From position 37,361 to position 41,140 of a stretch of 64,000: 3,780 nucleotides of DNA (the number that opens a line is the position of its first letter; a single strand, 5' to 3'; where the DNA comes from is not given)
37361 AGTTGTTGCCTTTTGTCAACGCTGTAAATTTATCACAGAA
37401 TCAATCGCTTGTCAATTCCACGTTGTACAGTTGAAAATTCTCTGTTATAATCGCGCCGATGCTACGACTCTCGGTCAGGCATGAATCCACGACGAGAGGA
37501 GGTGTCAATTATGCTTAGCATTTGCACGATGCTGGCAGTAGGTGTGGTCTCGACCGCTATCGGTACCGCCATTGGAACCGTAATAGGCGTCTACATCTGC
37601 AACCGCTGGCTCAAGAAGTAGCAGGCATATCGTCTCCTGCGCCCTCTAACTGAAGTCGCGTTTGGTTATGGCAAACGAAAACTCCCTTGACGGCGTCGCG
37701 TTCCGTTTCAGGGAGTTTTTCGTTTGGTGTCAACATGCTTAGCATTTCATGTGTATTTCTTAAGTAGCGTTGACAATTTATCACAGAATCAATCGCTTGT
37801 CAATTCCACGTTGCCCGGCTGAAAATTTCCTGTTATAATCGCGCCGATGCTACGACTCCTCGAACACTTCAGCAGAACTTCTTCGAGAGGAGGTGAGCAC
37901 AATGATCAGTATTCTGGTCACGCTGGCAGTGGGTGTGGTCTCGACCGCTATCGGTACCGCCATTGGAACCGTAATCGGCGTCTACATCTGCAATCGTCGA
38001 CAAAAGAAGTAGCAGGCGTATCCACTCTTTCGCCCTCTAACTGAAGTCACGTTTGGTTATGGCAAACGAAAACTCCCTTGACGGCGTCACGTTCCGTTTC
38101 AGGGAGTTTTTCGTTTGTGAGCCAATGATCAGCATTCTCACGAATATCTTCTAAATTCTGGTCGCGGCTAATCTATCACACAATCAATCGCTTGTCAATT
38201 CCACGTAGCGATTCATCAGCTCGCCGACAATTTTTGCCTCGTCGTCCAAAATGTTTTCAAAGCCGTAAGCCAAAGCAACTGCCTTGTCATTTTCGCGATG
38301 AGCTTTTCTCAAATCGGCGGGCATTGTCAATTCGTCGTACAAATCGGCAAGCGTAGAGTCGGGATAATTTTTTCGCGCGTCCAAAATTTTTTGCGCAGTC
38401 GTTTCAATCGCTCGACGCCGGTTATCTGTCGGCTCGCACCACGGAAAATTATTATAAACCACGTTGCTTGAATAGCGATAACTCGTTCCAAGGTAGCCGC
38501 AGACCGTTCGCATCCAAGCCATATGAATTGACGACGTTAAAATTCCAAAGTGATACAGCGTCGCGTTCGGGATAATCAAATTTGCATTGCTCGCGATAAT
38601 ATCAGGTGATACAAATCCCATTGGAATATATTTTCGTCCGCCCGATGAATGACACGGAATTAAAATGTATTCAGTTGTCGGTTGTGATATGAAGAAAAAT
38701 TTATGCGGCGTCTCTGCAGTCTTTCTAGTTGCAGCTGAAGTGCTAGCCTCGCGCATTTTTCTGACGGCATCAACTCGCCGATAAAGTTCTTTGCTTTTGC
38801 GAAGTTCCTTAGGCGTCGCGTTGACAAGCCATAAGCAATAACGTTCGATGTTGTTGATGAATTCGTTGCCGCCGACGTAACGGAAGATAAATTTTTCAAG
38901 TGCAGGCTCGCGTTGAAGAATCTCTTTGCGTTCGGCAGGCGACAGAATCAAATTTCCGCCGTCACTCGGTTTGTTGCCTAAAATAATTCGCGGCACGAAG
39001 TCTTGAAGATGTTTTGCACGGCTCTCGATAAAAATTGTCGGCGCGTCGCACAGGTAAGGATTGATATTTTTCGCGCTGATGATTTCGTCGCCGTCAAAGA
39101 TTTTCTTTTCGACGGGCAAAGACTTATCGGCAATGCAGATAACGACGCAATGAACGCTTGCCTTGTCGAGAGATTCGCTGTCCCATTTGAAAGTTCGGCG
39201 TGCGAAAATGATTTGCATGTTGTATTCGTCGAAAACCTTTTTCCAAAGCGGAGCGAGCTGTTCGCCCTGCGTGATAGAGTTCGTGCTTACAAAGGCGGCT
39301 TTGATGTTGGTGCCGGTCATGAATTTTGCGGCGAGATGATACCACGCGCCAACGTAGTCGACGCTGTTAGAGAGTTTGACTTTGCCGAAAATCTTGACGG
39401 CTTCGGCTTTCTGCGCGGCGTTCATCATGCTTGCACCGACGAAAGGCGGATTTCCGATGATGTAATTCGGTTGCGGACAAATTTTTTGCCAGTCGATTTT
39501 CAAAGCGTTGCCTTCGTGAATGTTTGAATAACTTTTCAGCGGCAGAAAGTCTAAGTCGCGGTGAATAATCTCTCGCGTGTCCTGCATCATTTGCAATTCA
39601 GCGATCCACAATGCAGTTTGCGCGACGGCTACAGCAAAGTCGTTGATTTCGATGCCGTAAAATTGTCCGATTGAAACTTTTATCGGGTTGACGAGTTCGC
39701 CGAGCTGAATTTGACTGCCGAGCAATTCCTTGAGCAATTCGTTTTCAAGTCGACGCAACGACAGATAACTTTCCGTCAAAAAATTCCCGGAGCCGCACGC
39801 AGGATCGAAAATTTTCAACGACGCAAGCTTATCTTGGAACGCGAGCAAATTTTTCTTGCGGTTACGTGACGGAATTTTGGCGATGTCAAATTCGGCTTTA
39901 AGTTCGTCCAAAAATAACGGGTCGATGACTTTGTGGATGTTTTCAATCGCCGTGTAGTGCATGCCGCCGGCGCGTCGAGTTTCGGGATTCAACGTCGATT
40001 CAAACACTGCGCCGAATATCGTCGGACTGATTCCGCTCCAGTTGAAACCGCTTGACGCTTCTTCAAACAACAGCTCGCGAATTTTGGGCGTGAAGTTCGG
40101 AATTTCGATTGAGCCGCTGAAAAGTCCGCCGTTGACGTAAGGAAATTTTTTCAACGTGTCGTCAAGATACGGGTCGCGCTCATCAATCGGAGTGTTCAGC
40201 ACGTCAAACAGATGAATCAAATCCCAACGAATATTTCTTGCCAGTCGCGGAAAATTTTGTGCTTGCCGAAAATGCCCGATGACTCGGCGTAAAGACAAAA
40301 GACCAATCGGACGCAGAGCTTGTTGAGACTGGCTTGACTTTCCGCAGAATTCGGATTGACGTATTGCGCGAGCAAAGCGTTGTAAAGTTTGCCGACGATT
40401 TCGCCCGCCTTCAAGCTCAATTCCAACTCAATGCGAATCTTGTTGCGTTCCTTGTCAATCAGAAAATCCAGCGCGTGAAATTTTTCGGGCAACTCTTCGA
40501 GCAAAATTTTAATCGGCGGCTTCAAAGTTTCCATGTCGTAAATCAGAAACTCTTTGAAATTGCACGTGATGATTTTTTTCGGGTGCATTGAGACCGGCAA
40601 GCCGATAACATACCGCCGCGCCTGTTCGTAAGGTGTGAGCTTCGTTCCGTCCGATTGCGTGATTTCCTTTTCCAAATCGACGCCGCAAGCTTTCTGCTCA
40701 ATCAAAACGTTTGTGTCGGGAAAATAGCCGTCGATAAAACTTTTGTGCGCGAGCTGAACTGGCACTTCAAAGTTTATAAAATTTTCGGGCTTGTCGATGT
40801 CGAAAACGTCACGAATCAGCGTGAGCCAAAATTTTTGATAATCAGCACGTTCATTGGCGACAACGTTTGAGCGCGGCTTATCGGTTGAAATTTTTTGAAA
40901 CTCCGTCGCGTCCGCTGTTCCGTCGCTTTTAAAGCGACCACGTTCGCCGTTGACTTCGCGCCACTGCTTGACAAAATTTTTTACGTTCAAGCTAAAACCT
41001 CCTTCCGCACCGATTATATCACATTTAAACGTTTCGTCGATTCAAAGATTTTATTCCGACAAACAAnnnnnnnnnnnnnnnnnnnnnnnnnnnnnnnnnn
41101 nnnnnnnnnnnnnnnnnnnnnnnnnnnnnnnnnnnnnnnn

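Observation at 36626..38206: Four tandem ~388-bp cassettes, each a par/Fst-style type I toxin-antitoxin unit with cognate-specific covariation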

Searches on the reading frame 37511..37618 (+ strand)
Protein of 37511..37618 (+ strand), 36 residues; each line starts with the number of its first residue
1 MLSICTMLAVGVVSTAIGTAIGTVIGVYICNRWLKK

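Call 7: search_protein_families(library=pfam, proteins=[window:37511-37618:+], max_evalue=10)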
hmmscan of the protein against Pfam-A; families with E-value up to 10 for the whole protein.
seq(36 aa): 4 families
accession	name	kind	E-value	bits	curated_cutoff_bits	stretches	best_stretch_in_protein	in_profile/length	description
PF09605.15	Trep_Strep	-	0.023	15.2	28.7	1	6-36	155-185/185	Hypothetical bacterial integral membrane protein (Trep_Strep)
PF03672.18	UPF0154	-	0.21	11.9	27.1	1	17-36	3-22/60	Uncharacterised protein family (UPF0154)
PF04650.22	YSIRK_signal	-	1.2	9.4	20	1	10-19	13-22/26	YSIRK type signal peptide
PF21724.2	DUF6861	-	1.8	8.4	28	1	2-28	33-60/194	Family of unknown function (DUF6861)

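Call 8: search_protein_families(library=ncbifam, proteins=[window:37511-37618:+], max_evalue=10)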
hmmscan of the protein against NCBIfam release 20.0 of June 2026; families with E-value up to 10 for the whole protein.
seq(36 aa): 4 families
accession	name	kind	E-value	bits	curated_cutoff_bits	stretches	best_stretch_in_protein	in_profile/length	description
TIGR02185.1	Trep_Strep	subfamily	0.025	14.7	76.45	1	3-36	155-188/188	MptD family putative ECF transporter S component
NF011662.0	PRK15082.1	equivalog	0.08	12.3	484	1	7-28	103-124/303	glutathione ABC transporter permease GsiD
TIGR01519.1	plasmod_dom_1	paralog_domain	0.24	11.6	29.35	1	12-32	43-63/70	Plasmodium falciparum uncharacterized domain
TIGR01168.1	YSIRK_signal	domain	2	8.3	20.2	1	8-24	17-33/40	YSIRK-type signal peptide-containing protein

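Call 26: find_related_loci(query=A2, collection=genome_contigs, flank=5000)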
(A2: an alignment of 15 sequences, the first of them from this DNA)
Query A2 (36 aa) in genome_contigs; peptide patterns used: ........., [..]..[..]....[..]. (x = any residue, [..] = any of these).
293 stretches matched a pattern; 5 encode a relative of the query (tblastn E <= 1e-3); 5 distinct loci.
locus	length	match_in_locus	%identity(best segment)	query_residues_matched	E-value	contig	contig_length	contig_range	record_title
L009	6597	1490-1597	86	1-36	4e-18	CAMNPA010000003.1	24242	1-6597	MAG: uncultured Selenomonadales bacterium isolate SRR1206671_bin.45_metaWRAP_v1.3_MAG genome assembly, contig: NODE.3571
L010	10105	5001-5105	86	1-35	2e-15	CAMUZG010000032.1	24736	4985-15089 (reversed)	MAG TPA_asm: uncultured Selenomonadales bacterium isolate SRR8387720_bin.12_metaWRAP_v1.3_MAG genome assembly, contig: E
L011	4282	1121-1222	85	2-35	4e-15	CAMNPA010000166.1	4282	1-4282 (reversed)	MAG: uncultured Selenomonadales bacterium isolate SRR1206671_bin.45_metaWRAP_v1.3_MAG genome assembly, contig: NODE.7844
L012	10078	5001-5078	62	1-26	1e-6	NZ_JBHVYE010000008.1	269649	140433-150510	Streptomyces sp. NPDC058284 NPDC058284_T38_C1.ctg-0008, whole genome shotgun sequence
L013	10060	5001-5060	65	8-27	1e-5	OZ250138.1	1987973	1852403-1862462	MAG: Dehalococcoidia bacterium isolate d3301223-f1be-4609-9b3a-bd3f0c8b9ec3 genome assembly, chromosome: 1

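Call 53: search_protein_representatives(alignment_id=A2)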
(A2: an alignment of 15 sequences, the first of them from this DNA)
Query: 15 sequences, 36 profile positions. Proteins with E-value up to 0.001 (for the whole library): 13; up to 1e-10: 8; up to 1e-30: 0. The best 13 are listed.
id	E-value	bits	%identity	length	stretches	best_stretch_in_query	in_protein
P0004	1.1e-21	92.3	-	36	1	1-36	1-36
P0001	3.7e-20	87.4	-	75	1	1-36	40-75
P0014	3.8e-20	87.4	-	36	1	1-36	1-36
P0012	4.2e-19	84.1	-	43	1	1-36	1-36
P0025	8.4e-19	83.1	-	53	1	1-36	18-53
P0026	3.2e-15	71.6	-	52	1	1-36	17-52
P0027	9.6e-13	63.7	-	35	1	1-35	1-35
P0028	1.1e-11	60.3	-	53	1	1-36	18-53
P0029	1.7e-10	56.5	-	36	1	1-36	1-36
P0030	3.5e-10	55.5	-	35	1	4-35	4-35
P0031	5.1e-10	55.0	-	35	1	1-35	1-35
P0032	1.9e-07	46.7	-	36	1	1-35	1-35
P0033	1.3e-06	44.0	-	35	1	1-34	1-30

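Call 55: find_encoding_contigs(protein=P0032, flank=3000, max_places=3)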
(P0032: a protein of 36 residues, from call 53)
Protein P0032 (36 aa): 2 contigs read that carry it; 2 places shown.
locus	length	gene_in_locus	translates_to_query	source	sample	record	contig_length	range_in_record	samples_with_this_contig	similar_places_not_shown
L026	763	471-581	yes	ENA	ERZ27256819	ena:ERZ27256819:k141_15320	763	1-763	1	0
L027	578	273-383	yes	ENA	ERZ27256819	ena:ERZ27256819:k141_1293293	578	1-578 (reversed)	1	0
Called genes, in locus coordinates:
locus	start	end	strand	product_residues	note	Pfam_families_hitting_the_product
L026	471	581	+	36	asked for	-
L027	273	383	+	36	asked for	-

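Call 56: find_encoding_contigs(protein=P0029, flank=3000, max_places=3)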
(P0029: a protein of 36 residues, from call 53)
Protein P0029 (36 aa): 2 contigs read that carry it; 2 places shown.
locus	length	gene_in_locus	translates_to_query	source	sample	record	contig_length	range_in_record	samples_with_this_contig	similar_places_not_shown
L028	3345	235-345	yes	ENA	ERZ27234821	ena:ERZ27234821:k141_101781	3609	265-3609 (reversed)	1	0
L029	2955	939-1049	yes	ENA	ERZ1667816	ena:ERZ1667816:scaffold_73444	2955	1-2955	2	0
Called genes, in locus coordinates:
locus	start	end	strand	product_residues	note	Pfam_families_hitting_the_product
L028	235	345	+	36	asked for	-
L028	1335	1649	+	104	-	-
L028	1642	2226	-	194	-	-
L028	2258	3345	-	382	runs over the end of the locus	-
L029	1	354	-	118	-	?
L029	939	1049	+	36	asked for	-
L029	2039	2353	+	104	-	-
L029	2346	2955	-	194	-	?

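Call 63: find_related_loci(query=A2, collection=metagenome_contigs, flank=4000)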
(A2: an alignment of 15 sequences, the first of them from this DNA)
Query A2 (36 aa) in metagenome_contigs; peptide patterns used: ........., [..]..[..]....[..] (x = any residue, [..] = any of these).
600 stretches matched a pattern (row limit reached: there are more); 3 encode a relative of the query (tblastn E <= 1e-3); 3 distinct loci.
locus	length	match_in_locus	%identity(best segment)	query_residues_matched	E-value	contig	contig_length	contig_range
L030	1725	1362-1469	89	1-36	5e-19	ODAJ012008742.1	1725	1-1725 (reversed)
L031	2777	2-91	90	7-36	1e-15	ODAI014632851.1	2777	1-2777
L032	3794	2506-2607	76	3-36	6e-14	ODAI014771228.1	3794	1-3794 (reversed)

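Call 69: search_protein_families(library=pfam, proteins=[L011:1518-2714:+, L011:2724-4280:+], max_evalue=0.001)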
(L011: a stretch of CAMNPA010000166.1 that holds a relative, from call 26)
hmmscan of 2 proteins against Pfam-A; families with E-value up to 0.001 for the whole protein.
L011:1518-2714:+ (398 aa): 0 families

L011:2724-4280:+ (519 aa): 0 families

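Call 70: search_protein_families(library=padloc, proteins=[L011:1518-2714:+, L011:2724-4280:+], max_evalue=0.001)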
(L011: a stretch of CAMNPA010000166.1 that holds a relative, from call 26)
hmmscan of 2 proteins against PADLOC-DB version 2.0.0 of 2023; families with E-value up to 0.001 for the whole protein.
L011:1518-2714:+ (398 aa): 0 families

L011:2724-4280:+ (519 aa): 1 family
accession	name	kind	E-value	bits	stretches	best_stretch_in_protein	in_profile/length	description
PDLC04140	mad8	-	5.6e-07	27.4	1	176-481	39-248/314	mads_8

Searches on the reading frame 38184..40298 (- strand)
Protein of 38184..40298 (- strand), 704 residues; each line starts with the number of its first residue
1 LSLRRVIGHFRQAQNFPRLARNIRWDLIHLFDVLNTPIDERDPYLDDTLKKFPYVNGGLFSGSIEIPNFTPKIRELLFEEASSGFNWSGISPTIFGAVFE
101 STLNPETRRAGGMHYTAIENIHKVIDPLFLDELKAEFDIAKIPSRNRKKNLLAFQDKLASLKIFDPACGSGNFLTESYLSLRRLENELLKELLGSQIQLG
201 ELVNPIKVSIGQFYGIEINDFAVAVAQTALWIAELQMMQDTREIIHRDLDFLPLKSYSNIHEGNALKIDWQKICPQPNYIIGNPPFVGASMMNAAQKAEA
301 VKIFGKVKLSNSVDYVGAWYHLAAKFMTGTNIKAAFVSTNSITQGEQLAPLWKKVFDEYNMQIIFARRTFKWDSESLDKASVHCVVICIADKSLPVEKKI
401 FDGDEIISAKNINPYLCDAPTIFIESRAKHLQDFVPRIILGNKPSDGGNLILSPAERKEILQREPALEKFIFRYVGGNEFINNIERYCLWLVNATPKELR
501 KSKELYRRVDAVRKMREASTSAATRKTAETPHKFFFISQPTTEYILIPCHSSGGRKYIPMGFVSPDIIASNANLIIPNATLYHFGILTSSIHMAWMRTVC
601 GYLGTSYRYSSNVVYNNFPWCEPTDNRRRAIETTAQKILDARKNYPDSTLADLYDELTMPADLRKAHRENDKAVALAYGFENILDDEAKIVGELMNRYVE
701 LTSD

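Call 69: search_protein_families(library=pfam, proteins=[window:38184-40298:-], max_evalue=0.001)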
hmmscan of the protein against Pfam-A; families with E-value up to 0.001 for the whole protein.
window:38184-40298:- (704 aa): 6 families
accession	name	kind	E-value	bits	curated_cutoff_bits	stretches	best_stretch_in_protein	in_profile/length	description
PF20473.4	MmeI_Mtase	-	1.2e-84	284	27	1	146-401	6-258/259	MmeI, DNA-methyltransferase domain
PF20466.3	MmeI_TRD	-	1.6e-71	240.4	27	1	419-621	2-205/207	MmeI, target recognition domain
PF20467.3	MmeI_C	-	6.3e-23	81.3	27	1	625-703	3-80/83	MmeI, C-terminal domain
PF07669.17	Eco57I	-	2.1e-08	34.9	25.3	1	212-364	2-162/171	Eco57I restriction-modification methylase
PF20465.4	MmeI_hel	-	1.3e-06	29.5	27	1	22-60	42-75/75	MmeI, helicase spacer domain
PF02384.22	N6_Mtase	-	2.8e-05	24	20.4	1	161-340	48-185/311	N-6 DNA Methylase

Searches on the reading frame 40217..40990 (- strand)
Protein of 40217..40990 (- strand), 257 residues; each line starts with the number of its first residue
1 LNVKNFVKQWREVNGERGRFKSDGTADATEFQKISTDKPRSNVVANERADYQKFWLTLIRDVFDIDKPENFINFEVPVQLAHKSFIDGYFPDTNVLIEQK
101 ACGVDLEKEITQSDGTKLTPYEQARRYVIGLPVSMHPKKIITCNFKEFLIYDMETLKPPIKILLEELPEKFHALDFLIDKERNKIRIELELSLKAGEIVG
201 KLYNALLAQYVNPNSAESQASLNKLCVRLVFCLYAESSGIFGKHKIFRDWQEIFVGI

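Call 69: search_protein_families(library=pfam, proteins=[window:40217-40990:-], max_evalue=0.001)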
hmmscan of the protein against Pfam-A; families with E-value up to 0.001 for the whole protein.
window:40217-40990:- (257 aa): 2 families
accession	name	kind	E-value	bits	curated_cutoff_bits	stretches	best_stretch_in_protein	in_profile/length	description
PF20464.3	MmeI_N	-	1.2e-28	101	27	1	44-209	15-181/181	MmeI, N-terminal domain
PF20465.4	MmeI_hel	-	8.4e-07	30.1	27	1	221-250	2-31/75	MmeI, helicase spacer domain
